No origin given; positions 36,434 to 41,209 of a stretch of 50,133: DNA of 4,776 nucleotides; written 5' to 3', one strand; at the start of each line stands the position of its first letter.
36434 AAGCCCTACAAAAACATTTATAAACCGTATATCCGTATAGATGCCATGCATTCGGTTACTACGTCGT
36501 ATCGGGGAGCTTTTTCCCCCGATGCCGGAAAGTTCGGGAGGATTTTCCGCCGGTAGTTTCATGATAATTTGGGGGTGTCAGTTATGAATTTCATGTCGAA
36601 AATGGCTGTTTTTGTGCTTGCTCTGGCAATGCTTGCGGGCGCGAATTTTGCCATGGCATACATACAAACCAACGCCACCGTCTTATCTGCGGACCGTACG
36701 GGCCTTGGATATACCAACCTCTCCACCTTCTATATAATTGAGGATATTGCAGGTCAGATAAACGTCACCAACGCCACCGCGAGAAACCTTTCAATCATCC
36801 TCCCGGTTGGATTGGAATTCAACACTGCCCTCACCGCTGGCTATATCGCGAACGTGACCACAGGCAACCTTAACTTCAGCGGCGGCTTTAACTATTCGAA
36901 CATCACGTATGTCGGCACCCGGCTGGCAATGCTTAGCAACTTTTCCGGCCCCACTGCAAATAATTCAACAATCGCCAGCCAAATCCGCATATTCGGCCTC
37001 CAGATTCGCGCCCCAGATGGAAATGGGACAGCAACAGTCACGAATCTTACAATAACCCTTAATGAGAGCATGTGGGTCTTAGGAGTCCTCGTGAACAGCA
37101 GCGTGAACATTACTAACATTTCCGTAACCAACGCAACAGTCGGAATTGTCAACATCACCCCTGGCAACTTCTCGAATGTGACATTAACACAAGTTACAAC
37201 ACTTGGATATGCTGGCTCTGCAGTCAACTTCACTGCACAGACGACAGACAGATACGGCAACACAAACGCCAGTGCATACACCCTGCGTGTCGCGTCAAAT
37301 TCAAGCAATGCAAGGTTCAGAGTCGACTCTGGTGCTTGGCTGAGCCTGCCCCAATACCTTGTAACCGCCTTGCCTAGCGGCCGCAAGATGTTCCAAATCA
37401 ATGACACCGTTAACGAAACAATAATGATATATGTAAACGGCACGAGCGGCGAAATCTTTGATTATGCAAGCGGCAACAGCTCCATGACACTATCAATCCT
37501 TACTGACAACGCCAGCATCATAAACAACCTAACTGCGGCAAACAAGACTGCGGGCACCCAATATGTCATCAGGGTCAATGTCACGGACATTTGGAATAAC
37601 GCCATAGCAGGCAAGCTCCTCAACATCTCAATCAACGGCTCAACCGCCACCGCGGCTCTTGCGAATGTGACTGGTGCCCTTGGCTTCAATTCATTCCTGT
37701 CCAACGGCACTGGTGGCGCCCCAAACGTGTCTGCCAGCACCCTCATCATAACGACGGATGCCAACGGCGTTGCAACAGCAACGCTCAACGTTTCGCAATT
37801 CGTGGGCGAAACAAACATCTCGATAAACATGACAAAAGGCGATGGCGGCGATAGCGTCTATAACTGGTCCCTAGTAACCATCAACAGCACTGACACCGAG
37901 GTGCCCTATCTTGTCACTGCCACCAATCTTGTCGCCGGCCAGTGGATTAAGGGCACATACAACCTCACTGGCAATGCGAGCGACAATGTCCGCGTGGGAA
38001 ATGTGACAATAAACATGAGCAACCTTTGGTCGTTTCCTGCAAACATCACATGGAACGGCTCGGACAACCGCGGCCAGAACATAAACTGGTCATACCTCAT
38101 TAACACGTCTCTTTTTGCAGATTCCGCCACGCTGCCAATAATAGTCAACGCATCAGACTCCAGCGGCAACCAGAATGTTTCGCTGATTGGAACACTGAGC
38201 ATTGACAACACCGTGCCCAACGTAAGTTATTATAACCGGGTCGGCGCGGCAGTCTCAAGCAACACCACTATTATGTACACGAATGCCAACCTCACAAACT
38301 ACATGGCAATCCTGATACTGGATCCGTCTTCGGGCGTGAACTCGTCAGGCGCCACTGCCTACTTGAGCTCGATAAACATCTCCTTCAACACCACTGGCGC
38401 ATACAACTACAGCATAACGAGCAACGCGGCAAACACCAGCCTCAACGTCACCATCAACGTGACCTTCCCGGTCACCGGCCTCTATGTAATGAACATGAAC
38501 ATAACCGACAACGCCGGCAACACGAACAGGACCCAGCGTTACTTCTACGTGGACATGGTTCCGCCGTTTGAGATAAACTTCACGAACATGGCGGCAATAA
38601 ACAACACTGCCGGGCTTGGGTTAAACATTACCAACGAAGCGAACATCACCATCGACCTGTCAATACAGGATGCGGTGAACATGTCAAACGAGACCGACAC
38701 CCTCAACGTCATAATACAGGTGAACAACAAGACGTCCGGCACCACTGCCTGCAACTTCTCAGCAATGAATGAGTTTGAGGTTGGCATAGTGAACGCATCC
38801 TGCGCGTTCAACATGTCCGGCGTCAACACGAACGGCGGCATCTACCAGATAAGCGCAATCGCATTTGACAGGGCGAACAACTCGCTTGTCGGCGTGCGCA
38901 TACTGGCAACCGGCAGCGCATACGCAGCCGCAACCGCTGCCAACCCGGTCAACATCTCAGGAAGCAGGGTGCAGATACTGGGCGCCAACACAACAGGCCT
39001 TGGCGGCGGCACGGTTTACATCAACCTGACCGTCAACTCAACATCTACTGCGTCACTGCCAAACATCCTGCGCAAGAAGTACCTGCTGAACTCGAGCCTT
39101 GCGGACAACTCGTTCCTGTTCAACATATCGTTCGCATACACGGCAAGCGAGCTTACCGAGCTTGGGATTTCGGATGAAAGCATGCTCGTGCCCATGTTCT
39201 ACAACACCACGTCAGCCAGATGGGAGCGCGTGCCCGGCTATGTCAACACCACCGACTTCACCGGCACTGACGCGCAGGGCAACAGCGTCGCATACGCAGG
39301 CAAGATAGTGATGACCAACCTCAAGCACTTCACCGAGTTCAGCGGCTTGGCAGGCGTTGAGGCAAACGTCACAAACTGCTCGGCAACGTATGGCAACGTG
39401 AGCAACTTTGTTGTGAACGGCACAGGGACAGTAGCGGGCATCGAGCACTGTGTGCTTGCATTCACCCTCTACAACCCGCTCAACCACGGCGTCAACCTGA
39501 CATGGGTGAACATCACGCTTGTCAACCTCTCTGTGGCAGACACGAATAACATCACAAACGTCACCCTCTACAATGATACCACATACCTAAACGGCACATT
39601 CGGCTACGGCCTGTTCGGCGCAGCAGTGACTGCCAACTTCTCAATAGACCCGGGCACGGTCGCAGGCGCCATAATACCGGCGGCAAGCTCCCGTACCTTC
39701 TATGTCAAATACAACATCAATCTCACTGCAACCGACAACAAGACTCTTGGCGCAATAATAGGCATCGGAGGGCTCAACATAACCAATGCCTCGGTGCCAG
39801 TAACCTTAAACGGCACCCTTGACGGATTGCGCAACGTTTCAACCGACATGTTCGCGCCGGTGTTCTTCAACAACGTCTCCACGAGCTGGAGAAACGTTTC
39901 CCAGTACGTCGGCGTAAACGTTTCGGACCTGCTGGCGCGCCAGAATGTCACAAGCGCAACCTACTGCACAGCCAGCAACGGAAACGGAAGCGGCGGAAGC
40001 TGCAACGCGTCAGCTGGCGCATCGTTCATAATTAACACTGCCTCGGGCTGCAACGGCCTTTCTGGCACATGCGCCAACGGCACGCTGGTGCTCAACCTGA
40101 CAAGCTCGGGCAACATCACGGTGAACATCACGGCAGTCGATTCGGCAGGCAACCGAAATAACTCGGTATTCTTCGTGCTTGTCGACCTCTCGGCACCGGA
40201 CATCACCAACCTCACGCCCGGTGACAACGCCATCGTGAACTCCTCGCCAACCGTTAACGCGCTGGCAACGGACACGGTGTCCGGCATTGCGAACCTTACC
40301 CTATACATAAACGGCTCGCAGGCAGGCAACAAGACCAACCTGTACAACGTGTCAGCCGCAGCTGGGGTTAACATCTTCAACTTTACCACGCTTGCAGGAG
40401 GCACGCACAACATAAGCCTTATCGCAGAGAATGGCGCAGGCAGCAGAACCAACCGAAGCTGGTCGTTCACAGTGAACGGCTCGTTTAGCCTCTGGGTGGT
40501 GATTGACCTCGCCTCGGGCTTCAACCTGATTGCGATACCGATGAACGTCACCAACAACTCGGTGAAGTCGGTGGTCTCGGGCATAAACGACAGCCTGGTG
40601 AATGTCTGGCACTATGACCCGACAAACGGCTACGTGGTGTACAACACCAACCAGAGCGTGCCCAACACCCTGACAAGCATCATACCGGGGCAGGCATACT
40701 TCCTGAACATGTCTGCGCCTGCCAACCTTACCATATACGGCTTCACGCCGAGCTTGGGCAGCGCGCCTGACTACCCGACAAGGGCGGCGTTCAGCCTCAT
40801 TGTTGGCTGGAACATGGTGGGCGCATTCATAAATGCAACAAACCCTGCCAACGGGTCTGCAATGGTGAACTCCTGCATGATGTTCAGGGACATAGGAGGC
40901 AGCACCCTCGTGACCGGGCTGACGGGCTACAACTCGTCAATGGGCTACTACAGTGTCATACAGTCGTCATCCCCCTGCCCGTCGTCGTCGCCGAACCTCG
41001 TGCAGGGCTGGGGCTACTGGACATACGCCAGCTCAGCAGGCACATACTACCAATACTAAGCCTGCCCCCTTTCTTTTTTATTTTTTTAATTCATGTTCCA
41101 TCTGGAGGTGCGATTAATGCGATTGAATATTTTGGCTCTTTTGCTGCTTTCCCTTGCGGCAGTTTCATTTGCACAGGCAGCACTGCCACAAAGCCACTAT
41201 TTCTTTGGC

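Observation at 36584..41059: Extreme N-glycosylation sequon density (about one N-x-S/T per 11 residues) across a 1491-aa protein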

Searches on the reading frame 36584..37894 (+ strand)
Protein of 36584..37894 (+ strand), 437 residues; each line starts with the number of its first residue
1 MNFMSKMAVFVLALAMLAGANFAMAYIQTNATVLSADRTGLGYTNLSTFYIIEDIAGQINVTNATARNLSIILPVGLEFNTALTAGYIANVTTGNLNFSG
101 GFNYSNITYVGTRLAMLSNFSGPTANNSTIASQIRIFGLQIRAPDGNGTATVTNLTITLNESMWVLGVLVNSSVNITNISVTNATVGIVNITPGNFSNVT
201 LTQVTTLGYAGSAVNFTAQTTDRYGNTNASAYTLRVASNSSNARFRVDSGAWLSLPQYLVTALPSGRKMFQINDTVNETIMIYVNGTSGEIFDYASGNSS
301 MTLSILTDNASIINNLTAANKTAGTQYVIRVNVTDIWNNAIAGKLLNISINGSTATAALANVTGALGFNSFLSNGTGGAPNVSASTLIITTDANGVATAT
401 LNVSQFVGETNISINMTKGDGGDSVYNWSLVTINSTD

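Call 20: search_protein_families(library=pfam, proteins=[window:36584-37894:+], max_evalue=10)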
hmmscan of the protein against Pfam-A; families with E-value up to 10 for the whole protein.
window:36584-37894:+ (437 aa): 4 families
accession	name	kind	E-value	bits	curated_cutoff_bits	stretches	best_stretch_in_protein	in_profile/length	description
PF17993.7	HA70_C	-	0.0091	16.4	25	1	270-342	56-128/135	Haemagglutinin 70 C-terminal domain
PF24384.1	Ig_TMM62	-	0.049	13.7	27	1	321-353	95-127/128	TMEM62 Ig-like domain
PF17789.7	MG4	-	1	10.1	24.7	1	327-416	16-75/95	Macroglobulin domain MG4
PF19076.6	CshA_repeat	-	1.7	9.8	27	1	169-236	41-103/103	Surface adhesin CshA repetitive domain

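Call 89: search_solved_structures(query=window:36659-37891:+, max_evalue=10, show_alignments=2)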
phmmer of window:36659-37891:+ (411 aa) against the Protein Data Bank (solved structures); distinct sequences matched with E-value up to 10: 0.

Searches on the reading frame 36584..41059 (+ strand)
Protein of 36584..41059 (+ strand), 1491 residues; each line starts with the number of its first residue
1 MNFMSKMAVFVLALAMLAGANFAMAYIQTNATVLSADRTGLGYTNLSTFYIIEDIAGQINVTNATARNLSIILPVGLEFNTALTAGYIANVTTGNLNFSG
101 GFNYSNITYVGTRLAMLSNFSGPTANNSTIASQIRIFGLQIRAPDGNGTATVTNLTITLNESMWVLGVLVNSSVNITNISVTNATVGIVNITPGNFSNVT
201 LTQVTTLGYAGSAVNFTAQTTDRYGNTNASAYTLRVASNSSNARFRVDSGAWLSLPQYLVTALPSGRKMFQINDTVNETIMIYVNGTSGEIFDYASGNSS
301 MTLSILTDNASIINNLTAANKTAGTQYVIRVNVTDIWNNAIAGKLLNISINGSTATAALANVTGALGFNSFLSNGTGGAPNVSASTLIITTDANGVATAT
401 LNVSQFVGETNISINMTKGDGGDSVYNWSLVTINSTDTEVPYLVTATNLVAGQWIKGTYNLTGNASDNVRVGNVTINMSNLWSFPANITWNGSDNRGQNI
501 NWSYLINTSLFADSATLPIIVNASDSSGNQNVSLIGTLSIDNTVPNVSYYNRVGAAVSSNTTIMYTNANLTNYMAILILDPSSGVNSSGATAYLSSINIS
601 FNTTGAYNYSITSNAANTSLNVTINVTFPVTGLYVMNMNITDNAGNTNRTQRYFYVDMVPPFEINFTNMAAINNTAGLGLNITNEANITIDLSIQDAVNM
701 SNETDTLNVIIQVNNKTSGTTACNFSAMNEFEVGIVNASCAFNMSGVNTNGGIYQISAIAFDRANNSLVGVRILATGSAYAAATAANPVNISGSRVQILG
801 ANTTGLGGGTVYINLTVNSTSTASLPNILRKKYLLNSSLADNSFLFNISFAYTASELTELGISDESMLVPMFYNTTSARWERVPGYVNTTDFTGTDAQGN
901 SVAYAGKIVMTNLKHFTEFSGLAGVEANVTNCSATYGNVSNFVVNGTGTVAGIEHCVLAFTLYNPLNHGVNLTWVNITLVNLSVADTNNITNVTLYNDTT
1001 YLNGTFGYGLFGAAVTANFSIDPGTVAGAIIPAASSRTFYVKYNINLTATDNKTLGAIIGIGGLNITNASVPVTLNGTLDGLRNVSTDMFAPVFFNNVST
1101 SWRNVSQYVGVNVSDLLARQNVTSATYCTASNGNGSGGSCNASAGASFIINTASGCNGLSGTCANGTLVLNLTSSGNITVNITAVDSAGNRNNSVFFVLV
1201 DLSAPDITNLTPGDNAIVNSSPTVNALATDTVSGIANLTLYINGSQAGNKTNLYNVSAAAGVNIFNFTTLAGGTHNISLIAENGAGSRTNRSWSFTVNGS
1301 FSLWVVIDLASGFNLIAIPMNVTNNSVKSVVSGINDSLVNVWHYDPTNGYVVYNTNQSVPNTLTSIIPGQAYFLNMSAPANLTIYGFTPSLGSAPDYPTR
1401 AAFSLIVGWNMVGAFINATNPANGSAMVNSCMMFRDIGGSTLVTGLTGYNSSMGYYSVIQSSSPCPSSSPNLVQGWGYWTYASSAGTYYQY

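Call 7: search_protein_families(library=pfam, proteins=[window:36584-41059:+], max_evalue=0.01)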
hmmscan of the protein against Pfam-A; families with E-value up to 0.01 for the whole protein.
window:36584-41059:+ (1491 aa): 0 families

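Call 8: find_homologous_proteins(query=window:36584-41059:+, max_evalue=0.001)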
Query window:36584-41059:+ (1491 aa): 1 proteins with E <= 0.001 among 8000 candidates.
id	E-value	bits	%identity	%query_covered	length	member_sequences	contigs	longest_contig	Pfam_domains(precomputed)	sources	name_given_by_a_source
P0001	0.0e+0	3160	100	100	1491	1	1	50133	-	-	-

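Call 11: find_encoding_contigs(protein=window:36584-41059:+, flank=10000, max_places=6)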
Protein window:36584-41059:+ (1491 aa): no gene with exactly this product is on record in the collection.

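Call 13: search_protein_families(library=ncbifam, proteins=[window:36584-41059:+], max_evalue=0.001)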
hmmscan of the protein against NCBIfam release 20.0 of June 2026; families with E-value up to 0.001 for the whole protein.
window:36584-41059:+ (1491 aa): 0 families

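Call 14: find_related_loci(query=window:36584-41059:+, collection=genome_contigs, flank=10000)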
Query window:36584-41059:+ (1491 aa) in genome_contigs; peptide patterns used: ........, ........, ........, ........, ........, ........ (x = any residue, [..] = any of these).
31 stretches matched a pattern, but none encodes a relative of the query by tblastn (E <= 1e-3).

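Call 27: search_solved_structures(query=window:36584-41059:+, max_evalue=1, show_alignments=2)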
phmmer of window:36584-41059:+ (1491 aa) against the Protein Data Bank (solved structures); distinct sequences matched with E-value up to 1: 0.

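Call 40: search_protein_representatives(protein=window:36584-40183:+)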
Query: 1200 residues. Proteins with E-value up to 0.001 (for the whole library): 1; up to 1e-10: 1; up to 1e-30: 1. The best 1 are listed.
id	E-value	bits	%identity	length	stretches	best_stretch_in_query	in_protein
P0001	0.0e+00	2513.3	100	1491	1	1-1200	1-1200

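Call 75: search_dna_similar(query=window:36584-41056:+, collection=plasmids, mode=protein, max_evalue=0.001, max_rows=10)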
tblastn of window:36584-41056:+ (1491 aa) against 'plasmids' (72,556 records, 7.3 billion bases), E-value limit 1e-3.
No match.

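Call 76: search_dna_similar(query=window:36584-41056:+, collection=phages, mode=protein, max_evalue=0.001, max_rows=10)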
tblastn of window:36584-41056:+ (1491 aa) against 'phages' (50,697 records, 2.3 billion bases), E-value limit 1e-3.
No match.

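Call 77: find_related_loci(query=window:36584-41059:+, collection=viral_contigs, flank=5000)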
Query window:36584-41059:+ (1491 aa) in viral_contigs; peptide patterns used: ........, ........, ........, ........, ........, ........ (x = any residue, [..] = any of these).
6 stretches matched a pattern, but none encodes a relative of the query by tblastn (E <= 1e-3).

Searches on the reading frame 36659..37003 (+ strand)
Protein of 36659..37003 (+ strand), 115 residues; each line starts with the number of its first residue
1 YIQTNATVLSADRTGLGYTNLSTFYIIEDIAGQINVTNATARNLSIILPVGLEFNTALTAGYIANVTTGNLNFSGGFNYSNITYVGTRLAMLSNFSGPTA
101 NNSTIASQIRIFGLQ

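Call 56: search_protein_families(library=pfam, proteins=[window:36659-37003:+], max_evalue=1)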
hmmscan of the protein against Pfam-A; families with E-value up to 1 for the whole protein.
window:36659-37003:+ (115 aa): 0 families

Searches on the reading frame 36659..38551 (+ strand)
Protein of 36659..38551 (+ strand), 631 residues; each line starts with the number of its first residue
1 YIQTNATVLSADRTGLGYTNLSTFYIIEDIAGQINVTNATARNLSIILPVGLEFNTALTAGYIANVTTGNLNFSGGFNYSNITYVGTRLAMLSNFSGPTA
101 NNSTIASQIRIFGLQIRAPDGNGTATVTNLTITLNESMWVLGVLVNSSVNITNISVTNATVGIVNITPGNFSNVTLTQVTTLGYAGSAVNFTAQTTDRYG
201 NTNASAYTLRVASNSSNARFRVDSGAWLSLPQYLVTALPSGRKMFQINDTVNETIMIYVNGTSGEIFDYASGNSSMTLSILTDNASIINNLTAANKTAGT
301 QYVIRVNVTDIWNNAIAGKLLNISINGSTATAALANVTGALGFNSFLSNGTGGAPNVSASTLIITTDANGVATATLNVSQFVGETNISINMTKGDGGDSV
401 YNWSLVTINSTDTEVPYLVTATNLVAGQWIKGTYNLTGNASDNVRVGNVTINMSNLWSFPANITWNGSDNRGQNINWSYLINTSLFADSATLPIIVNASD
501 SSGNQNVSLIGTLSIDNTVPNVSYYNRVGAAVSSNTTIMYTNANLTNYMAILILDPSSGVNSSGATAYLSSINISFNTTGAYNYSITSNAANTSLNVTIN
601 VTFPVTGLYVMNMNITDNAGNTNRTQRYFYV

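Call 53: predict_structure(protein=window:36659-38551:+)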
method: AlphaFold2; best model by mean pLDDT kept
length: 631 residues; sequences in the alignment: 1
mean_pLDDT: 38.5   pTM: 0.33
mean pLDDT of the five models: 38.5, 37.5, 31.5, 30.2, 27.9
residues with pLDDT >= 90: 0; 70-90: 0; 50-70: 65; < 50: 566
segments of 3 or more residues with pLDDT < 50: 1-104, 106-113, 118-123, 136-142, 160-169, 177-551, 553-579, 588-598, 618-620, 629-631
pLDDT, mean of each block of 10 residues (from residue 1): 30 38 44 42 43 40 38 40 37 40 45 47 52 50 51 54 43 47 40 37 35 33 30 32 37 37 37 37 35 32 32 28 29 28 27 30 35 36 33 31 33 32 30 33 33 36 39 40 34 37 37 35 40 38 39 43 37 46 50 47 51 52 49 38
secondary structure, 60 per line:
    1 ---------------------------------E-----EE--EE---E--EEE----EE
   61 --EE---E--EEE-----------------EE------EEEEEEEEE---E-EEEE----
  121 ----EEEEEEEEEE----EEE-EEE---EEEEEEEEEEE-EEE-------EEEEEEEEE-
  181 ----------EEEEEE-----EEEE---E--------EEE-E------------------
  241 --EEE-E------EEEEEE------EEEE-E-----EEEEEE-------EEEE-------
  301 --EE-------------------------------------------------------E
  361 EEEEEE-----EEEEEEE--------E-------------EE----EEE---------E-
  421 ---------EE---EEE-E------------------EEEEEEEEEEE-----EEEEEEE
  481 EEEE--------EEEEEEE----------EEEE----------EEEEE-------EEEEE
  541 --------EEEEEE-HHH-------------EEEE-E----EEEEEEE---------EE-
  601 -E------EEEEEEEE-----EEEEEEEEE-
elements in order: E52-54 E71-73 E99-107 E113-116 E125-134 E139-141 E143-145 E149-159 E161-163 E171-179 E191-196 E202-205 E218-220 E243-245 E254-259 E266-269 E277-282 E290-293 E360-366 E372-378 E407-409 E435-437 E458-468 E474-484 E493-499 E510-513 E524-528 E536-540 E549-554 E572-575 E582-588 E609-616 E622-630

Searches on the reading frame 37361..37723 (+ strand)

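Call 56: search_protein_families(library=pfam, proteins=[window:37361-37723:+], max_evalue=1)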
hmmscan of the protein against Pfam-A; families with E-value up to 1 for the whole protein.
window:37361-37723:+ (121 aa): 3 families
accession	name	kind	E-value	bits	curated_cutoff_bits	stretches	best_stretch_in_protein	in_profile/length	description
PF17993.7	HA70_C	-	0.00091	19.6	25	1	11-83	56-128/135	Haemagglutinin 70 C-terminal domain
PF16465.11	DUF5046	-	0.049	13.3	25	1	1-61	137-197/264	Domain of unknown function (DUF5046)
PF02369.22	Big_1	-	0.051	14.1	34.9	1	55-108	8-60/93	Bacterial Ig-like domain (group 1)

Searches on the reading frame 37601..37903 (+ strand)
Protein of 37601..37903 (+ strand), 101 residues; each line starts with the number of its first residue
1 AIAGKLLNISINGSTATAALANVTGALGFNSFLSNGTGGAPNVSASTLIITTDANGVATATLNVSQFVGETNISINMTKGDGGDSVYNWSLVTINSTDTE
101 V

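Call 56: search_protein_families(library=pfam, proteins=[window:37601-37903:+], max_evalue=1)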
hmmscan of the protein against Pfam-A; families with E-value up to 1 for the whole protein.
window:37601-37903:+ (101 aa): 1 family
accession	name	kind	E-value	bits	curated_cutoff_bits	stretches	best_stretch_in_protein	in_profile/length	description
PF17789.7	MG4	-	0.22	12.2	24.7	1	49-77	47-75/95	Macroglobulin domain MG4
